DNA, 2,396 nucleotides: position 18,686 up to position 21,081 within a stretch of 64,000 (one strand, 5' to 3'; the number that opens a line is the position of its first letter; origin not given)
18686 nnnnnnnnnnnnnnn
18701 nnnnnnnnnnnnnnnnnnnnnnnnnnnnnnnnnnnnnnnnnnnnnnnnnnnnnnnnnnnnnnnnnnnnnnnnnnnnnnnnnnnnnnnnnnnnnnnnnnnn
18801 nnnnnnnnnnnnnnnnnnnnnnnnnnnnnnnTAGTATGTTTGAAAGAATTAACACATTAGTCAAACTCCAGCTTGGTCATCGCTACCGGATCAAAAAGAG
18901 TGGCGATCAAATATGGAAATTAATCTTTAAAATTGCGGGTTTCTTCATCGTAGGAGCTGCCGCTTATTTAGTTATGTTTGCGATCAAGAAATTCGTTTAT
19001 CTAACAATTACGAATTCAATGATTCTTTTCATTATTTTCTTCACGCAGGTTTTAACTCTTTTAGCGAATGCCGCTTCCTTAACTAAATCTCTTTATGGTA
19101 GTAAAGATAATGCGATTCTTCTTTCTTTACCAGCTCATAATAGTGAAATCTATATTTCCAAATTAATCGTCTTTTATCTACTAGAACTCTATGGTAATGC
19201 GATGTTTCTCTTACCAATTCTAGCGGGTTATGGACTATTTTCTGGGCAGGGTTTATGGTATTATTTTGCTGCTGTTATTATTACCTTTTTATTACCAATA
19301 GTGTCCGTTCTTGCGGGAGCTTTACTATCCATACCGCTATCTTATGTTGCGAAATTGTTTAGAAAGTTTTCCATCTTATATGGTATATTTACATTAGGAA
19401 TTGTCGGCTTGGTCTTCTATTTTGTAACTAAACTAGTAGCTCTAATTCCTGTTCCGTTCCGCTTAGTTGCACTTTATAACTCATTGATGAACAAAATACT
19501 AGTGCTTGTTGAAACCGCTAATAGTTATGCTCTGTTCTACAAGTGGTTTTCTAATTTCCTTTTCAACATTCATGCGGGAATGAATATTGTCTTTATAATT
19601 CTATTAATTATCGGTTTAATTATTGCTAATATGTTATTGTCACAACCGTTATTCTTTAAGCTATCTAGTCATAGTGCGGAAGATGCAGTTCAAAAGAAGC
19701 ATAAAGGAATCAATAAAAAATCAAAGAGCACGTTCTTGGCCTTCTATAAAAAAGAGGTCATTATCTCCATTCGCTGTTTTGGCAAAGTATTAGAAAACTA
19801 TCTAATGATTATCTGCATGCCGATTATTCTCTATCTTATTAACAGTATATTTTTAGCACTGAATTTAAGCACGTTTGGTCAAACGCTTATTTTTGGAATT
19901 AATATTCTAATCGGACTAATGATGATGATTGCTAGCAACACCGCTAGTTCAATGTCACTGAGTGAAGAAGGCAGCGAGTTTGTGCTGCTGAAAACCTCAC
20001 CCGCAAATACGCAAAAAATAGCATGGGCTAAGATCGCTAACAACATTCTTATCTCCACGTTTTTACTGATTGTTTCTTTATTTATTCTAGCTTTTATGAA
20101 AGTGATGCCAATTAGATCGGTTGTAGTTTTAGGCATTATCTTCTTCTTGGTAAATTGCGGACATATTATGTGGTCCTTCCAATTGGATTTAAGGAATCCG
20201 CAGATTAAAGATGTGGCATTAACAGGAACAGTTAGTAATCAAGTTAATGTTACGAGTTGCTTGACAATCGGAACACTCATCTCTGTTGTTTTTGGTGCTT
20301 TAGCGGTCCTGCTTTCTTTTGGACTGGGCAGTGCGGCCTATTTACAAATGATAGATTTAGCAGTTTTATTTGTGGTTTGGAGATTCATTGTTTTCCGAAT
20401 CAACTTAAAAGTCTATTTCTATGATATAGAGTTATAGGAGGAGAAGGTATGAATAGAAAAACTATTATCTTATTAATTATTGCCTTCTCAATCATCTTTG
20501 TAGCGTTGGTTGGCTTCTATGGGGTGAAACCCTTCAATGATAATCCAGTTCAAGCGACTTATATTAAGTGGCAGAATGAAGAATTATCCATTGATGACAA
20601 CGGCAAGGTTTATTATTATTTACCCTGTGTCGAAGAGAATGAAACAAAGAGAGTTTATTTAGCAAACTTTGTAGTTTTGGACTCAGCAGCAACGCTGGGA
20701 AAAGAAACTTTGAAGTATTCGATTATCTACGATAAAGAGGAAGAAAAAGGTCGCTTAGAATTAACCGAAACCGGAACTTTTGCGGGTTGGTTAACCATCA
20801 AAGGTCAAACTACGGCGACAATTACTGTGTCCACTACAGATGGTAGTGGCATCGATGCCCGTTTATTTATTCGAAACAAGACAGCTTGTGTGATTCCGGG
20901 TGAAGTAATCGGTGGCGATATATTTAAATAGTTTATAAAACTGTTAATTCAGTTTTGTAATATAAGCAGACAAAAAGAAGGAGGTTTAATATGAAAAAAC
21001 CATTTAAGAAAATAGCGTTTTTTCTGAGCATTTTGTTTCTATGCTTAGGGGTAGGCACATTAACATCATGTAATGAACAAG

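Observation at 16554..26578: Self-contained four-gene envelope module: membrane-domain::ABC-ATPase fusion, large permease, small anchored protein and a giant lipoprotein.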

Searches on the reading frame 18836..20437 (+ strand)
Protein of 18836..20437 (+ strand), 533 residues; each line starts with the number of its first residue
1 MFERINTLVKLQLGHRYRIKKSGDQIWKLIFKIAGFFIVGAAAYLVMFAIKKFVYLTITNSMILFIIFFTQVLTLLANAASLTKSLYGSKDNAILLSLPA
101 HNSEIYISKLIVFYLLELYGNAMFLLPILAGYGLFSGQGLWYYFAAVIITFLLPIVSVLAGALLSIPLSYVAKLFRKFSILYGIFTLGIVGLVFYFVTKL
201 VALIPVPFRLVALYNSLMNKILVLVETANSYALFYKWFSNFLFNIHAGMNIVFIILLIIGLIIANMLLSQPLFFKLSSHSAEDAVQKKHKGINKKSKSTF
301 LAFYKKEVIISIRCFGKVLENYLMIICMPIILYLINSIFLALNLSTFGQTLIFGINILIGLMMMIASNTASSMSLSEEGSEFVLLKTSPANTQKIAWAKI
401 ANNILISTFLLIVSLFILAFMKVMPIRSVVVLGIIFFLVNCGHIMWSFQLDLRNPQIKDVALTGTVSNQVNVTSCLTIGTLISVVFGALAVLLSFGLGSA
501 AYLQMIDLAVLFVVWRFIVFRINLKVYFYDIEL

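Call 6: search_protein_families(library=pfam, proteins=[window:18836-20437:+], max_evalue=0.01)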
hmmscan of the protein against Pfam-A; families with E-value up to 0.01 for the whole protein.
window:18836-20437:+ (533 aa): 0 families

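Call 7: search_protein_families(library=ncbifam, proteins=[window:18836-20437:+], max_evalue=0.01)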
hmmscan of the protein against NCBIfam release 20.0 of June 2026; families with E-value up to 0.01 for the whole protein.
window:18836-20437:+ (533 aa): 0 families

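Call 10: search_protein_families(library=pfam, proteins=[window:18836-20437:+], max_evalue=10)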
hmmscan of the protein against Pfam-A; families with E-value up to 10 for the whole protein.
window:18836-20437:+ (533 aa): 2 families
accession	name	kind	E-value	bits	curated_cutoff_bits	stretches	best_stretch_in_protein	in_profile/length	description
PF19913.5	WCOB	-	0.052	14.3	23.4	1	236-324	31-114/121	Wolframin C-terminal OB-fold domain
PF15706.10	TMEM132_C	-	0.35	11.1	27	0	429-450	41-62/87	TMEM132 C-terminal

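Call 55: search_solved_structures(query=A5, max_evalue=10)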
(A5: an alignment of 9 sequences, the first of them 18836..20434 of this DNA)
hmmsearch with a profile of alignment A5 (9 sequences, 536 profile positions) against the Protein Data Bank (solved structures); distinct sequences matched with E-value up to 10: 0.

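Call 56: search_protein_families(library=pfam, alignment_id=A5, max_evalue=0.1)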
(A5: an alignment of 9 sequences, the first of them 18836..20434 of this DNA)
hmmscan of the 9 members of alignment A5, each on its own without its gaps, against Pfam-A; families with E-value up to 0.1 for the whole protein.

A. member 1, window:18836-20434:+ (533 aa): 1 family
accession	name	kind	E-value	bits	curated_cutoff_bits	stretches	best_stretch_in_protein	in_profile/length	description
PF19913.5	WCOB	-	0.052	14.3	23.4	0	236-324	31-114/121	Wolframin C-terminal OB-fold domain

B. families by the number of members that match (of 9 scanned): 3 families
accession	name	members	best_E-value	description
PF16949.11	ABC_tran_2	5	5.8e-14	Putative ATP-binding cassette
PF13346.12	ABC2_membrane_5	1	0.0084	ABC-2 family transporter protein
PF19913.5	WCOB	1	0.052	Wolframin C-terminal OB-fold domain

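Call 88: predict_structure(alignment_id=A6)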
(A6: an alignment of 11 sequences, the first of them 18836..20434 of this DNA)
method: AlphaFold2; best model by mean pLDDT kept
length: 533 residues; sequences in the alignment: 11
mean_pLDDT: 79.1   pTM: 0.66
mean pLDDT of the five models: 79.1, 75.1, 74.4, 73.2, 70.7
residues with pLDDT >= 90: 89; 70-90: 345; 50-70: 80; < 50: 19
segments of 3 or more residues with pLDDT < 50: 282-295
pLDDT, mean of each block of 10 residues (from residue 1): 88 68 68 84 86 75 83 86 81 78 89 90 88 86 88 90 88 78 74 75 69 77 76 71 72 85 90 74 45 57 77 63 74 81 72 90 85 71 52 80 86 86 83 93 91 72 58 88 93 83 92 94 78 51
secondary structure, 60 per line:
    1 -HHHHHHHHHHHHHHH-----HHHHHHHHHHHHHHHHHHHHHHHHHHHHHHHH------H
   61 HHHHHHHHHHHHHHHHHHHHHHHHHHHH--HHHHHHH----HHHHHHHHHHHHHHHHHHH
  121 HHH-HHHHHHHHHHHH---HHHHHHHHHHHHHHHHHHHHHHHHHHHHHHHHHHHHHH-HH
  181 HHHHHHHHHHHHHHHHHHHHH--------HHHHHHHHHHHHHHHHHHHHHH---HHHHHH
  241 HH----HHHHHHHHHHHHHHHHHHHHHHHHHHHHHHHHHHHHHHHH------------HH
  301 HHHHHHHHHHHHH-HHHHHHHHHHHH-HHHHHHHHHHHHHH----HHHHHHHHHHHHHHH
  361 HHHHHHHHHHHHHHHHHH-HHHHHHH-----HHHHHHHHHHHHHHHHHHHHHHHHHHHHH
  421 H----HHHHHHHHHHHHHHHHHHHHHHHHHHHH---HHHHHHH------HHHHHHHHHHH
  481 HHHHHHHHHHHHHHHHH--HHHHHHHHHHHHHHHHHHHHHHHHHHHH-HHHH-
elements in order: H2-16 H22-53 H60-88 H91-97 H102-123 H125-136 H140-177 H179-201 H210-231 H235-242 H247-286 H299-313 H315-326 H328-341 H346-378 H380-386 H392-421 H426-453 H457-463 H470-497 H500-527 H529-532

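Call 91: fold_search(model_id=the predicted structure, library=pdb)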
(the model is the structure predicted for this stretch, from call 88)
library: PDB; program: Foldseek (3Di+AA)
matches with E <= 10: 204; with E <= 0.001: 0
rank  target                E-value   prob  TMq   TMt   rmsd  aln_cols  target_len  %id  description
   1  8k1p_A                1.2e-01  0.99  0.39  0.40  13.0       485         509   10  mycobacterial efflux pump, ADP+vanadate bound state (released 2024-07-17)
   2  8k1m_B                1.2e-01  0.87  0.32  0.32  17.3       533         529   10  mycobacterial efflux pump, apo state (released 2024-07-17)
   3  7ac6_A                3.7e-01  0.14  0.13  0.15  23.4       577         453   12  Structure of sponge-phase grown PepTst2 collected by rotation serial crystallography on a COC membrane at a synchrotro (released 2021-09-01)
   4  7o0z_E                4.0e-01  0.99  0.29  0.52   7.2       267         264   13  ABC transporter NosFY, nucleotide-free in GDN (released 2022-11-02)
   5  4tpj_B                4.0e-01  0.15  0.15  0.17  22.6       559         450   13  Selectivity mechanism of a bacterial homologue of the human drug peptide transporters PepT1 and PepT2 (released 2014-07-09)
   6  8dl6_A                5.5e-01  0.11  0.13  0.14  25.9       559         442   11  Cryo-EM structure of human ferroportin/slc40 bound to Ca2+ in nanodisc (released 2023-01-25)
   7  8ce1_B                5.8e-01  0.99  0.28  0.58   6.1       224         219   15  Cytochrome c maturation complex CcmABCD (released 2023-09-06)
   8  9nu5_A                9.0e-01  0.11  0.15  0.16  24.2       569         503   10  Structure of MurJ in complex with single gene lysis protein from phage PP7 (released 2026-02-11)
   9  7o0y_E                9.4e-01  0.95  0.28  0.53   7.6       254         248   13  ABC transporter NosDFY, nucleotide-free in GDN (released 2022-04-13)
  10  4mlb_A                1.0e+00  0.33  0.26  0.29  15.5       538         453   12  Reverse polarity of binding pocket suggests different function of a MOP superfamily transporter from Pyrococcus furios (released 2013-09-25)
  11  6idp                  1.1e+00  0.18  0.22  0.25  17.1       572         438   11  Crystal structure of Vibrio cholerae MATE transporter VcmN in the straight form (released 2019-01-16)
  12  6nc8                  1.1e+00  0.09  0.14  0.15  22.2       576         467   11  Lipid II flippase MurJ, inward occluded conformation (released 2019-04-17)
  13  5oxp                  1.2e+00  0.08  0.13  0.14  26.2       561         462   11  PepTSt in occluded conformation with phosphate ion bound (released 2018-02-21)
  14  5yck                  1.2e+00  0.09  0.16  0.17  22.0       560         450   11  Crystal structure of a MATE family protein derived from Camelina sativa at 2.3 angstrom (released 2017-09-27)
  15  9rsj_A                1.2e+00  0.08  0.13  0.15  23.7       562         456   10  Cryo-EM structure of MATE transporter NorM-VC in complex with doxorubicin (released 2025-11-26)
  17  7o0z_D                1.4e+00  0.96  0.30  0.55   5.2       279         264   11  ABC transporter NosFY, nucleotide-free in GDN (released 2022-11-02)
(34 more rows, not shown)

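Call 100: search_protein_families(library=padloc, proteins=[window:18836-20437:+], max_evalue=0.001)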
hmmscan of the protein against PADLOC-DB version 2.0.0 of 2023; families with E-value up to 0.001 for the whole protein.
window:18836-20437:+ (533 aa): 0 families

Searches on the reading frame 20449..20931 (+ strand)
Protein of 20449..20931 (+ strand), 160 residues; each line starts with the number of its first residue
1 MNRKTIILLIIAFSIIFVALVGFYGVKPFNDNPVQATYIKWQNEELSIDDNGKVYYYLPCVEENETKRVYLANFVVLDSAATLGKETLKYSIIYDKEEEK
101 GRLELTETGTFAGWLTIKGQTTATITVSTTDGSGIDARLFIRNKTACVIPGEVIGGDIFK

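Call 6: search_protein_families(library=pfam, proteins=[window:20449-20931:+], max_evalue=0.01)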
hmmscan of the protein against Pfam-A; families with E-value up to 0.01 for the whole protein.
window:20449-20931:+ (160 aa): 0 families

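Call 7: search_protein_families(library=ncbifam, proteins=[window:20449-20931:+], max_evalue=0.01)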
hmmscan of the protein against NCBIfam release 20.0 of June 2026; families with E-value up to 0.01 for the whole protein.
window:20449-20931:+ (160 aa): 0 families

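Call 10: search_protein_families(library=pfam, proteins=[window:20449-20931:+], max_evalue=10)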
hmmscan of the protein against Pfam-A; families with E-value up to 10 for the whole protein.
window:20449-20931:+ (160 aa): 1 family
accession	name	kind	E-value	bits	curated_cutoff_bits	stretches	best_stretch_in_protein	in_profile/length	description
PF14155.11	DUF4307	-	0.052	13.9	27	1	3-43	2-42/111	Domain of unknown function (DUF4307)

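Call 57: search_protein_families(library=pfam, alignment_id=A3, max_evalue=1)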
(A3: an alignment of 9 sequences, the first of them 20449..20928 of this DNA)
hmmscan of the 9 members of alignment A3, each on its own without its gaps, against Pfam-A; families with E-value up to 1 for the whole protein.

A. member 1, window:20449-20928:+ (160 aa): 1 family
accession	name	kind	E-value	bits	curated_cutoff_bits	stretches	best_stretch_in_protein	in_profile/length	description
PF14155.11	DUF4307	-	0.052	13.9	27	1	3-43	2-42/111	Domain of unknown function (DUF4307)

B. families by the number of members that match (of 9 scanned): 11 families
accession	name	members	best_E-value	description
PF02368.24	Big_2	1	1.8e-11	Bacterial Ig-like domain (group 2)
PF06970.17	RepA_N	1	0.023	Replication initiator protein A (RepA) N-terminus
PF24135.1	DUF7402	1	0.029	Domain of unknown function (DUF7402)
PF20324.3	DUF6619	1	0.031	Family of unknown function (DUF6619)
PF18911.6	PKD_4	1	0.042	PKD domain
PF14155.11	DUF4307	1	0.052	Domain of unknown function (DUF4307)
PF13786.12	DUF4179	1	0.098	Domain of unknown function (DUF4179)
PF08139.17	LPAM_1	1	0.31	Prokaryotic membrane lipoprotein lipid attachment site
PF11031.13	Phage_holin_T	1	0.34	Bacteriophage T holin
PF17963.7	Big_9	1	0.42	Bacterial Ig domain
PF15820.10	ECSCR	1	0.81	Endothelial cell-specific chemotaxis regulator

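Call 68: find_encoding_contigs(protein=window:20449-20931:+, flank=1000, max_places=2)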
Protein window:20449-20931:+ (160 aa): 1 contig read that carries it; 1 place shown.
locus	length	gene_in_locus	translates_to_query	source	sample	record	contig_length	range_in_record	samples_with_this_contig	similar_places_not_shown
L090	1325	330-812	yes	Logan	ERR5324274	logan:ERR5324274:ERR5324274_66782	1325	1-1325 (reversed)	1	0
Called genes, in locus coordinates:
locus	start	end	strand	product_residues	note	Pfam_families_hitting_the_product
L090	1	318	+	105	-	?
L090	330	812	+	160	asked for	-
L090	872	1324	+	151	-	?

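Call 100: search_protein_families(library=padloc, proteins=[window:20449-20931:+], max_evalue=0.001)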
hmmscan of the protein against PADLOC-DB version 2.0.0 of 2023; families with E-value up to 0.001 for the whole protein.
window:20449-20931:+ (160 aa): 0 families
